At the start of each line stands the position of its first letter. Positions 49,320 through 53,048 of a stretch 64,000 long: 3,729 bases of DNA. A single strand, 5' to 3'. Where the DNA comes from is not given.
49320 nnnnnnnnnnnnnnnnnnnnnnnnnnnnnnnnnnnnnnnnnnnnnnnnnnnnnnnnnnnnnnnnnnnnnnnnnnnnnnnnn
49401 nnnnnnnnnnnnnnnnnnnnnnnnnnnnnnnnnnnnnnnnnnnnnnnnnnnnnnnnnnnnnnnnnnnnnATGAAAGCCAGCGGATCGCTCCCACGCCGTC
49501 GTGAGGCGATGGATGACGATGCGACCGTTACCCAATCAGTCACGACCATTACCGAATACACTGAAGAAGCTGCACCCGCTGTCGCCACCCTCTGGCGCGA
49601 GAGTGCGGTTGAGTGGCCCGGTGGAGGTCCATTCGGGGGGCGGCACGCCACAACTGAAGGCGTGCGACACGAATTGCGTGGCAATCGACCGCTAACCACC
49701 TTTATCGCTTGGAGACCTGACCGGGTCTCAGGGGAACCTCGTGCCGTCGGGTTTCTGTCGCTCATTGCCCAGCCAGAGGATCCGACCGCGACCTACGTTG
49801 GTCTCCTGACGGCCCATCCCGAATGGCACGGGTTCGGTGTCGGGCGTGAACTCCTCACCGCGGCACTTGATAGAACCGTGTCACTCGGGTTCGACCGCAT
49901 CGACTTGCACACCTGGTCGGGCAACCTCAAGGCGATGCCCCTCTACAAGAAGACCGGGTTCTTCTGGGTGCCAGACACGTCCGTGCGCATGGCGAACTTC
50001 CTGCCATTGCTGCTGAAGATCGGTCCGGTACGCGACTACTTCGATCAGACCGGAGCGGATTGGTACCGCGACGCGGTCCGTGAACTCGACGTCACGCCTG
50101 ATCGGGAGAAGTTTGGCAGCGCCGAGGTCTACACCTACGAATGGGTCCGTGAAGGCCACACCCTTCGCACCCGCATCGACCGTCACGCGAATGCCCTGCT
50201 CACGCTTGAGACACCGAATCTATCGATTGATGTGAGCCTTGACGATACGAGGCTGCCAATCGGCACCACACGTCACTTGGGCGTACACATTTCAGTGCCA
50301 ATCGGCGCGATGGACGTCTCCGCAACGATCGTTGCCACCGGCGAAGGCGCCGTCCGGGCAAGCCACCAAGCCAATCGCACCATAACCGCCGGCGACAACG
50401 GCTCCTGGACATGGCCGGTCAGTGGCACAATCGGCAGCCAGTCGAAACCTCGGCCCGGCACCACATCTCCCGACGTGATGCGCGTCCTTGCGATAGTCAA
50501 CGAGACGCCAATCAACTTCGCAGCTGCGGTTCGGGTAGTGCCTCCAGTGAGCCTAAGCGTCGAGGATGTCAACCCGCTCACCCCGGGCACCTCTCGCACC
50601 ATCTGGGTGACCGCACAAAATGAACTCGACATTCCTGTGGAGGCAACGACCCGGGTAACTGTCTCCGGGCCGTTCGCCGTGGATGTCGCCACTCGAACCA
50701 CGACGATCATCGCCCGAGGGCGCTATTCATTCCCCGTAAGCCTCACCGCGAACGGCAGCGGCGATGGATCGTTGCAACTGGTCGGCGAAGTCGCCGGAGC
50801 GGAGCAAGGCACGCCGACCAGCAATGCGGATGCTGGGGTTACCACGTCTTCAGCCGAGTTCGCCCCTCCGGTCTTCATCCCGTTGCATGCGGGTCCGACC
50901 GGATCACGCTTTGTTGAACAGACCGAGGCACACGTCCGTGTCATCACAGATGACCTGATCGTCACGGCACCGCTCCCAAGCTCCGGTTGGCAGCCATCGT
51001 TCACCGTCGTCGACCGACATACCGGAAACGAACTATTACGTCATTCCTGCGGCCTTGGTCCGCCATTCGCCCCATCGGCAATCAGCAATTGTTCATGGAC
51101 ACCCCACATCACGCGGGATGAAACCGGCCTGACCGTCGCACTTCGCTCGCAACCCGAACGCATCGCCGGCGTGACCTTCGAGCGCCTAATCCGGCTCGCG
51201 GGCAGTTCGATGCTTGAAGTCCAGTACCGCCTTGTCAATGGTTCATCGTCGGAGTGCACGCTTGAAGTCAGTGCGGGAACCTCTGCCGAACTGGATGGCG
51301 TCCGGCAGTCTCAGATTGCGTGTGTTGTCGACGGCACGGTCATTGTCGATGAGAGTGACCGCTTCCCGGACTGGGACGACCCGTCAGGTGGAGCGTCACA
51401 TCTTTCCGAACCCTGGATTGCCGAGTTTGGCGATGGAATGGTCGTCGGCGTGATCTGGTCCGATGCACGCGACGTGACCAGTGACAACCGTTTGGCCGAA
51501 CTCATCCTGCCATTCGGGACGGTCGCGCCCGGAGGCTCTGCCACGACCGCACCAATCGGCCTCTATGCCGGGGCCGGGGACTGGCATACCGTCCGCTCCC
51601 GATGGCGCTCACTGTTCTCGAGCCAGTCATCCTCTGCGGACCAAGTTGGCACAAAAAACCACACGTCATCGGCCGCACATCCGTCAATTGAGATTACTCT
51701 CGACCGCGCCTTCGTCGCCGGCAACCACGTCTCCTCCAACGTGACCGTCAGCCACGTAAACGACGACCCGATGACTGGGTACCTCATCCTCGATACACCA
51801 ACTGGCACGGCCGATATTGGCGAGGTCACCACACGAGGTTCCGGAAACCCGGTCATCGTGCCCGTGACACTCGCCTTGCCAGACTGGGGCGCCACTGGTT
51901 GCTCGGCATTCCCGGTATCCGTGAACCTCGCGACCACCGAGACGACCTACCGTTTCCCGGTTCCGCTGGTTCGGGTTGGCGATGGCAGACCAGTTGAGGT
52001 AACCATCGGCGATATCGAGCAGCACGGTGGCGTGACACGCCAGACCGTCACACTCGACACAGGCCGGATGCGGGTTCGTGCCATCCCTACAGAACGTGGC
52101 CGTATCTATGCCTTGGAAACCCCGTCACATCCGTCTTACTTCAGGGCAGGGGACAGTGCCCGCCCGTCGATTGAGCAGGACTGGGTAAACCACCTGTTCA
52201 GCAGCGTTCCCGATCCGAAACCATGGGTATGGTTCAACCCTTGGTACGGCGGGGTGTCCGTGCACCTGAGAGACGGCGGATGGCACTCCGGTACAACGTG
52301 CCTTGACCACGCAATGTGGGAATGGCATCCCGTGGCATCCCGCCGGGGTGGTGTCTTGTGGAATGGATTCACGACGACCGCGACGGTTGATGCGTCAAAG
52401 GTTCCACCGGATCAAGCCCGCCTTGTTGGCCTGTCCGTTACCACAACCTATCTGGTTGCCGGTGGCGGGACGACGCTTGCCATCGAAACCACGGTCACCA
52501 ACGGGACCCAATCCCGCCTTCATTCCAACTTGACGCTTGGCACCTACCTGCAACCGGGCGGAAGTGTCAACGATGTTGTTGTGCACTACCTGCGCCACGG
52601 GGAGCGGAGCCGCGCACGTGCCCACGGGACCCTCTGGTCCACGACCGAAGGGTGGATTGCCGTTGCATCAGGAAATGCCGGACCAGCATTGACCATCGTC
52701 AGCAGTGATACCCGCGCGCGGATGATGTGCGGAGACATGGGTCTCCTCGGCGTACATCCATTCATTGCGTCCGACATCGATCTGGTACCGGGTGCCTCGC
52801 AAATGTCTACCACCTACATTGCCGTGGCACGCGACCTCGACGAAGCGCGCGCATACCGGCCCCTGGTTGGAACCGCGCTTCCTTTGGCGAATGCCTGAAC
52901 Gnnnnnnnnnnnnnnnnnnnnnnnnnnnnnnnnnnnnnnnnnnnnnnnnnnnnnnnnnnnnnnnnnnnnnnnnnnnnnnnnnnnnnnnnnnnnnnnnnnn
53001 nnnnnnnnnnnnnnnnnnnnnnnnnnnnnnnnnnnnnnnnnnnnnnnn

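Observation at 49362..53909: Giant GNAT acetyltransferase fusion translationally coupled to an HDAC-family deacetylase: a candidate acetyl 'writer/eraser' module of unknown substrate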

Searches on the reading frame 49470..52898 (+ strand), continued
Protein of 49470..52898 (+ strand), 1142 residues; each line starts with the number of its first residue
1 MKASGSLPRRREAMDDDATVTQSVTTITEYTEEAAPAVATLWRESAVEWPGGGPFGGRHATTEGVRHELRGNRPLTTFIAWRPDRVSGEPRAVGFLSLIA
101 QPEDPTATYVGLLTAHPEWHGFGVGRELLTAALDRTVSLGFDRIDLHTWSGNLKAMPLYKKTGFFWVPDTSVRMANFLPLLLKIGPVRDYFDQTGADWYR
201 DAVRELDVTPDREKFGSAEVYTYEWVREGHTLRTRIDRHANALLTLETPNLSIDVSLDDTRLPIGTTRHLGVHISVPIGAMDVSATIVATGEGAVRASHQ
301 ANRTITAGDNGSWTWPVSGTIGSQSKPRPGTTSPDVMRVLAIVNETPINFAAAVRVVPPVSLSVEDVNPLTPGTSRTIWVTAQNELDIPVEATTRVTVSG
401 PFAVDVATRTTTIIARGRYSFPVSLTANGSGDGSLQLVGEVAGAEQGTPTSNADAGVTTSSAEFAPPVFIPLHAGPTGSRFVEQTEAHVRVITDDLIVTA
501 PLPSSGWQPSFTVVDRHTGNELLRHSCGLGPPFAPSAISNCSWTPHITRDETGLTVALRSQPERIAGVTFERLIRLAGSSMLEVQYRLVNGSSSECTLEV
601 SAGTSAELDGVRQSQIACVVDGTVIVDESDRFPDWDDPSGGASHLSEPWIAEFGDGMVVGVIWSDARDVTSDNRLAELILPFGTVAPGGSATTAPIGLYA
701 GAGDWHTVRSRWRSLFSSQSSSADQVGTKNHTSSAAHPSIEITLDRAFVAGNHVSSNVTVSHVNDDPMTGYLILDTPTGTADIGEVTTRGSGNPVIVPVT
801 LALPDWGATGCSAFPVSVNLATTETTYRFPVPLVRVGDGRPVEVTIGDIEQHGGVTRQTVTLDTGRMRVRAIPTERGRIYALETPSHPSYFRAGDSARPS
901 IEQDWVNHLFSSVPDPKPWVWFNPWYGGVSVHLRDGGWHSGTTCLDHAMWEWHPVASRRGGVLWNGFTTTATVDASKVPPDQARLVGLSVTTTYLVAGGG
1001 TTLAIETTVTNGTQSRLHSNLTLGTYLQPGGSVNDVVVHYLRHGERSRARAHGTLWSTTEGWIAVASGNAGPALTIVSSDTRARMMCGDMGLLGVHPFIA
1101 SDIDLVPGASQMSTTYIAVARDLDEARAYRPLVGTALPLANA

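Call 64: search_protein_representatives(alignment_id=A4)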
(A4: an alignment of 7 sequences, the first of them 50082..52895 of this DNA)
Query: 7 sequences, 885 profile positions. Proteins with E-value up to 0.001 (for the whole library): 911; up to 1e-10: 747; up to 1e-30: 488. The best 150 are listed.
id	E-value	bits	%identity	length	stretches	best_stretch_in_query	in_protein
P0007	0.0e+00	1191.9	-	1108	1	1-883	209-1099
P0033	0.0e+00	1107.0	-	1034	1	1-881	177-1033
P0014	2.3e-282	955.6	-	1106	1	1-883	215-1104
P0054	6.9e-207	705.8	-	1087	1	2-881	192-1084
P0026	2.8e-206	703.8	-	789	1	1-589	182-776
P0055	7.9e-193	659.3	-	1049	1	2-879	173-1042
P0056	7.0e-185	633.0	-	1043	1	1-879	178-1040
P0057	8.2e-178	609.6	-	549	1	335-882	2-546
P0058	9.8e-178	609.4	-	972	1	1-881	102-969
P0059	2.8e-177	607.9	-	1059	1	1-883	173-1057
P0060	1.2e-173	595.8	-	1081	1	1-879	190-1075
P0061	2.1e-172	591.8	-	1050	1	1-880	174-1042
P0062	4.5e-171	587.3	-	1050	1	1-879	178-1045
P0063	6.0e-171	586.9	-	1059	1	1-881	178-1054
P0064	2.3e-166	571.8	-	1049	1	2-876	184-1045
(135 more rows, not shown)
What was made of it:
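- The scaffold is always fused to the GNAT domain and to nothing else (call 64).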

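Call 66: search_protein_families(library=pfam, alignment_id=A5, max_evalue=0.0001)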
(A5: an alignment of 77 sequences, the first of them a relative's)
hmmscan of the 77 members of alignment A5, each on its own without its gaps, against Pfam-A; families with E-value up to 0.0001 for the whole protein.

A. member 1, L001:8761-10044:+ (428 aa): 2 families
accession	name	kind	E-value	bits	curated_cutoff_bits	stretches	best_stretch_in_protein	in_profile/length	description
PF00464.25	SHMT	-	3.4e-145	484.1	27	1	13-389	1-399/399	Serine hydroxymethyltransferase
PF00155.27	Aminotran_1_2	-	7.4e-05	22.5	19.7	0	93-362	63-339/361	Aminotransferase class I and II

B. families by the number of members that match (of 77 scanned): 102 families (the first 25 are shown)
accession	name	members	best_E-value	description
PF00464.25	SHMT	4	3.4e-145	Serine hydroxymethyltransferase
PF13793.12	Pribosyltran_N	4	3e-31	N-terminal domain of ribose phosphate pyrophosphokinase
PF14572.12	Pribosyl_synth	4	1.2e-22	Phosphoribosyl synthetase-associated domain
PF00155.27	Aminotran_1_2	4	6.4e-06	Aminotransferase class I and II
PF08450.18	SGL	3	1.9e-85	SMP-30/Gluconolactonase/LRE-like region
PF00156.33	Pribosyltran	3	1.2e-06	Phosphoribosyl transferase domain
PF01436.27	NHL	2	5e-103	NHL repeat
PF07690.21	MFS_1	2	4e-37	Major Facilitator Superfamily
PF00144.29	Beta-lactamase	2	1.4e-36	Beta-lactamase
PF17170.10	DUF5128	2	2.7e-32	6-bladed beta-propeller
PF25021.1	TEN_NHL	2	7.7e-32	Teneurin NHL domain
PF01408.29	GFO_IDH_MocA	2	6.8e-31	Oxidoreductase family, NAD-binding Rossmann fold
PF22725.1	GFO_IDH_MocA_C3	2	2e-24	GFO/IDH/MocA C-terminal domain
PF00625.27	Guanylate_kin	2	2.4e-23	Guanylate kinase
PF02894.22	GFO_IDH_MocA_C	2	3.4e-20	Oxidoreductase family, C-terminal alpha/beta domain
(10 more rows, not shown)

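Call 73: search_protein_families(library=padloc, proteins=[window:49509-52895:+], max_evalue=0.01)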
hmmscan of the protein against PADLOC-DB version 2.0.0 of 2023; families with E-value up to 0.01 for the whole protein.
window:49509-52895:+ (1129 aa): 0 families

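Call 76: search_protein_families(library=pfam, alignment_id=A7, max_evalue=0.0001)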
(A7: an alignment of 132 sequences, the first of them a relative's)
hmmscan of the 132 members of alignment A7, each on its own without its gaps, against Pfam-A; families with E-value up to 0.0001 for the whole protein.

A. member 1, L001:14773-15828:- (352 aa): 2 families
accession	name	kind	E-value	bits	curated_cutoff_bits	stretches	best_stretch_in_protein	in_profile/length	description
PF01212.27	Beta_elim_lyase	-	1.1e-99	333.9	27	1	7-292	1-285/288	Beta-eliminating lyase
PF01041.23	DegT_DnrJ_EryC1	-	1.6e-07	31.3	19.8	0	223-344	208-334/360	DegT/DnrJ/EryC1/StrS aminotransferase family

B. families by the number of members that match (of 132 scanned): 167 families (the first 25 are shown)
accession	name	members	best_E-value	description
PF00005.33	ABC_tran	4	2.8e-34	ABC transporter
PF00583.31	Acetyltransf_1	4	6.3e-12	Acetyltransferase (GNAT) family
PF01212.27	Beta_elim_lyase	3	6.8e-107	Beta-eliminating lyase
PF00664.28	ABC_membrane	3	3.7e-36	ABC transporter transmembrane region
PF13649.12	Methyltransf_25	3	9.8e-19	Methyltransferase domain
PF08241.18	Methyltransf_11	3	1.6e-17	Methyltransferase domain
PF13847.12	Methyltransf_31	3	3.9e-15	Methyltransferase domain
PF13489.12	Methyltransf_23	3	2.2e-12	Methyltransferase domain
PF08242.18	Methyltransf_12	3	5.2e-10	Methyltransferase domain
PF01041.23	DegT_DnrJ_EryC1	3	7.1e-09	DegT/DnrJ/EryC1/StrS aminotransferase family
PF00464.25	SHMT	2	1e-148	Serine hydroxymethyltransferase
PF13431.12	TPR_17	2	8.3e-93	Tetratricopeptide repeat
PF14559.12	TPR_19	2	5.5e-86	Tetratricopeptide repeat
PF00551.24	Formyl_trans_N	2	1.2e-46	Formyl transferase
PF01370.27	Epimerase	2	5.4e-27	NAD dependent epimerase/dehydratase family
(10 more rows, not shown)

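Call 91: search_protein_families(library=ncbifam, alignment_id=A1, max_evalue=0.001)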
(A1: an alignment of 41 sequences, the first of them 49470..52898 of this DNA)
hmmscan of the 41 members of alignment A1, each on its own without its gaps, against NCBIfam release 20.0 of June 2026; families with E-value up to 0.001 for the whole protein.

A. member 1, window:49470-52898:+ (1142 aa): 2 families
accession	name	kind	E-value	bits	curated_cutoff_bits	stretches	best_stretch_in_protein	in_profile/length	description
NF008212.0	PRK10975.1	equivalog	3.7e-06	26.9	219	1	93-164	151-220/232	dTDP-4-amino-4,6-dideoxy-D-galactose acyltransferase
TIGR01575.1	rimI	equivalog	0.001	19.3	86.4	0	111-164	59-112/132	ribosomal protein S18-alanine N-acetyltransferase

B. families by the number of members that match (of 41 scanned): 16 families
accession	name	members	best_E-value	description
NF008212.0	PRK10975.1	35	1.1e-08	dTDP-4-amino-4,6-dideoxy-D-galactose acyltransferase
TIGR01575.1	rimI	34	2.8e-09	ribosomal protein S18-alanine N-acetyltransferase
TIGR02382.1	wecD_rffC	19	4e-06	dTDP-4-amino-4,6-dideoxy-D-galactose acyltransferase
NF040503.1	resist_ArsN1a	18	8.9e-07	arsinothricin resistance N-acetyltransferase ArsN1 family A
NF053587.1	SpmdActasePaiA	16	6.4e-07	spermidine/spermine N(1)-acetyltransferase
NF002959.0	PRK03624.1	16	1e-06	GNAT family acetyltransferase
TIGR03103.1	trio_acet_GNAT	8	1.2e-05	N-acetylglutaminylglutamine synthetase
NF007025.1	PRK09491.1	8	3.5e-05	ribosomal protein S18-alanine N-acetyltransferase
TIGR03448.1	mycothiol_MshD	7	1.2e-06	mycothiol synthase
NF005840.0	PRK07757.1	4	0.00027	N-acetyltransferase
NF007853.0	PRK10562.1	2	4.5e-05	N-acetyltransferase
TIGR03585.1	PseH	2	0.00016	UDP-4-amino-4,6-dideoxy-N-acetyl-beta-L-altrosamine N-acetyltransferase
NF000487.1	stat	2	0.0005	streptothricin N-acetyltransferase STAT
NF000360.1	sat4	1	0.00033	streptothricin N-acetyltransferase Sat4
NF007807.0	PRK10514.1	1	0.00039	acetyltransferase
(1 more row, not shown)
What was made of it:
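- WecD is the most frequent weak NCBIfam hit (call 91). RimI is a frequent weak hit, 34 of 41 members (call 91).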

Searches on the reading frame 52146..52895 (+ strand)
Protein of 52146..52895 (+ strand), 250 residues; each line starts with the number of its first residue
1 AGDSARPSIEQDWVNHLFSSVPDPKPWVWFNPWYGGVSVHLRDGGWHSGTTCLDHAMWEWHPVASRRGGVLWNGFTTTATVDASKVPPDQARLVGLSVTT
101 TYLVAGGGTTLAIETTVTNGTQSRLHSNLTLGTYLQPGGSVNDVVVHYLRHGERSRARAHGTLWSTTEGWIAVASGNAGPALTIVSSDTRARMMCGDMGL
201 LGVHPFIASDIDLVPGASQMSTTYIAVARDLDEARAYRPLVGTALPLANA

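Call 49: predict_structure(alignment_id=A3)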
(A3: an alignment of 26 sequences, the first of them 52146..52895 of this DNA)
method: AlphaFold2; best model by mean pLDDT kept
length: 250 residues; sequences in the alignment: 26
mean_pLDDT: 87.7   pTM: 0.85
mean pLDDT of the five models: 87.7, 85.8, 85.4, 85.2, 84.4
residues with pLDDT >= 90: 151; 70-90: 73; 50-70: 18; < 50: 8
segments of 3 or more residues with pLDDT < 50: 4-8
pLDDT, mean of each block of 10 residues (from residue 1): 47 83 79 82 71 90 94 96 91 96 91 97 94 93 92 85 77 90 93 89 92 97 96 95 83
secondary structure, 60 per line:
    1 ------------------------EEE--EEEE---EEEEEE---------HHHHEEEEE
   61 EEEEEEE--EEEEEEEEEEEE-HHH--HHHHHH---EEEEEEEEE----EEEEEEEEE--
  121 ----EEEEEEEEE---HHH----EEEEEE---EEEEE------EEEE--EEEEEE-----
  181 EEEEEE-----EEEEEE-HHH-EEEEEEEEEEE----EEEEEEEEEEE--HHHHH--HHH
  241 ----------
elements in order: E25-27 E30-33 E37-42 H52-55 E56-67 E70-81 H88-93 E97-105 E110-118 E125-133 E144-149 E153-157 E164-167 E170-175 E181-186 E192-197 E203-213 E218-228 H231-235
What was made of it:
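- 52146..52895 (+): Supersandwich domain 2 (residues 893-1142), with an invariant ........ motif. Separate AF2 model, pLDDT 87.7 (call 49).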

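Call 51: fold_search(model_id=the predicted structure, library=pdb)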
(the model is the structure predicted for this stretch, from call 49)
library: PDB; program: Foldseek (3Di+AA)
matches with E <= 10: 1023; with E <= 0.001: 83
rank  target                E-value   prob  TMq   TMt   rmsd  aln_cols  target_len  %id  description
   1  3blc_A                2.8e-07  1.00  0.48  0.44   6.9       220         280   14  Crystal structure of the periplasmic domain of the Escherichia Coli YIDC (released 2007-12-25)
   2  4bze_B                3.4e-07  1.00  0.53  0.42   7.4       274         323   10  Crystal structure of galactose mutarotase GalM from Bacillus subtilis (released 2014-08-13)
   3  3blc_B                5.5e-07  1.00  0.49  0.45   6.7       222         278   14  Crystal structure of the periplasmic domain of the Escherichia Coli YIDC (released 2007-12-25)
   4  6al2_A                6.8e-07  1.00  0.49  0.27   7.1       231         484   14  Crystal structure of E. coli YidC at 2.8 A resolution (released 2018-11-07)
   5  5mg3_C                7.6e-07  1.00  0.49  0.29   4.4       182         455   15  EM fitted model of bacterial holo-translocon (released 2016-12-28)
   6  3wvf_B                1.0e-06  1.00  0.47  0.28   6.6       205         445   13  Crystal structure of YidC from Escherichia coli (released 2014-12-17)
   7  3mwx_A                1.0e-06  1.00  0.49  0.39   5.9       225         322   11  Crystal structure of a putative galactose mutarotase (BSU18360) from BACILLUS SUBTILIS at 1.45 A resolution (released 2010-07-07)
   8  6jhp_A                1.2e-06  1.00  0.54  0.22   6.7       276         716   11  Crystal structure of the glycoside hydrolase family 36 alpha-galactosidase from Paecilomyces thermophila (released 2020-05-20)
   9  6al2_B                1.2e-06  1.00  0.48  0.27   6.8       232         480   15  Crystal structure of E. coli YidC at 2.8 A resolution (released 2018-11-07)
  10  3bs6_A                1.4e-06  1.00  0.54  0.53   5.0       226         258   14  1.8 Angstrom crystal structure of the periplasmic domain of the membrane insertase YidC (released 2008-02-12)
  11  3mi6_D                1.5e-06  1.00  0.49  0.19   5.8       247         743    8  Crystal structure of the alpha-galactosidase from Lactobacillus brevis, Northeast Structural Genomics Consortium Targe (released 2010-04-28)
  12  3mi6_B                1.5e-06  1.00  0.46  0.19   8.7       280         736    8  Crystal structure of the alpha-galactosidase from Lactobacillus brevis, Northeast Structural Genomics Consortium Targe (released 2010-04-28)
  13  6phw_A                1.6e-06  1.00  0.53  0.21   6.8       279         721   11  SpAga D472N structure in complex with melibiose (released 2019-10-02)
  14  3mi6_C                2.1e-06  1.00  0.47  0.19   8.1       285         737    8  Crystal structure of the alpha-galactosidase from Lactobacillus brevis, Northeast Structural Genomics Consortium Targe (released 2010-04-28)
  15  3mi6_A                2.3e-06  1.00  0.47  0.19   8.2       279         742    8  Crystal structure of the alpha-galactosidase from Lactobacillus brevis, Northeast Structural Genomics Consortium Targe (released 2010-04-28)
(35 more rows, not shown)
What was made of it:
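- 52146..52895 (+): Foldseek PDB hits: YidC P1 3blc 2.8e-7, GalM 4bze 3.4e-7, GH36 N-domains; TM 0.45-0.55 (call 51).
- On Aldose 1-epimerase (galactose mutarotase) enzymes: Foldseek hits to GalM 4bze (3.4e-7, TMq 0.53) and YidC P1 3blc (2.8e-7) (call 51). Sequence identity to GalM in the structural alignment is about 10% (call 51).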
